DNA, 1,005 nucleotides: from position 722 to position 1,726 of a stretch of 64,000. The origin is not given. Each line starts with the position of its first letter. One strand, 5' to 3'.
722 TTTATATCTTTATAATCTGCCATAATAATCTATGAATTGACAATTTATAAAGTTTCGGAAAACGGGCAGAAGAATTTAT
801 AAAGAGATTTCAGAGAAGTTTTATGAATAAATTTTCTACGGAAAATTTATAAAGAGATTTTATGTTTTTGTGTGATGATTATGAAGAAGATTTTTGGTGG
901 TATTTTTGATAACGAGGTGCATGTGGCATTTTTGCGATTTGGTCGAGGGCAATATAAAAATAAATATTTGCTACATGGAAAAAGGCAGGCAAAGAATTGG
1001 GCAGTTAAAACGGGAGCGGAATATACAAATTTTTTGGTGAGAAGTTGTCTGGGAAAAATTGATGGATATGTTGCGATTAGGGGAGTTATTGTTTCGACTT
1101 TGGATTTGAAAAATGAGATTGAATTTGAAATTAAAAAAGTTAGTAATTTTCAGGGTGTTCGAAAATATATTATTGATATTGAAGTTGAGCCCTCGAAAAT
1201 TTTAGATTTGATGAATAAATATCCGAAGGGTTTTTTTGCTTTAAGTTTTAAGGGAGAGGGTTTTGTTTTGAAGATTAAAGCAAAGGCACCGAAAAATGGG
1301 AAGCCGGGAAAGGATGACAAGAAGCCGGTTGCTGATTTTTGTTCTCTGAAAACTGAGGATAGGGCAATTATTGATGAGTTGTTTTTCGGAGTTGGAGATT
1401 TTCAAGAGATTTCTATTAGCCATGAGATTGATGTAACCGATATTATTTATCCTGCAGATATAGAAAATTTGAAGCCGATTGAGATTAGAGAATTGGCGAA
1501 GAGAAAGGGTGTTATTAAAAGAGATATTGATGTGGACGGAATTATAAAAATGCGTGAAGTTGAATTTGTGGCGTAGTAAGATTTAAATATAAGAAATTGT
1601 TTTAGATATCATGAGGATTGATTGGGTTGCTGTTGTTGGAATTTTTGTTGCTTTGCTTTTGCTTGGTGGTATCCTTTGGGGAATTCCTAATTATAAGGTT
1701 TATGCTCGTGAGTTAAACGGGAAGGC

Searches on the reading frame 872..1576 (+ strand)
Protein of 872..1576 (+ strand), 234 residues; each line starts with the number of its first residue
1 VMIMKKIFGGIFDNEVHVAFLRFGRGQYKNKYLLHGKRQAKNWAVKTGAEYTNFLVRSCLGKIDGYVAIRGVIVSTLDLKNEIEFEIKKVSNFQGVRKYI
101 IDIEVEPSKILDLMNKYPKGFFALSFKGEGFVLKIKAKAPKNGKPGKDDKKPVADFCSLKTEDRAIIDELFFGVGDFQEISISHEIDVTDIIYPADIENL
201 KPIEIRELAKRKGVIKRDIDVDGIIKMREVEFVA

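Call 34: search_protein_families(library=pfam, proteins=[window:872-1576:+], max_evalue=0.01)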
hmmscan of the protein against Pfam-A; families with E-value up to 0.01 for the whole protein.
window:872-1576:+ (234 aa): 0 families

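Call 44: find_encoding_contigs(protein=window:872-1576:+, flank=10000, max_places=2)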
Protein window:872-1576:+ (234 aa): no gene with exactly this product is on record in the collection.
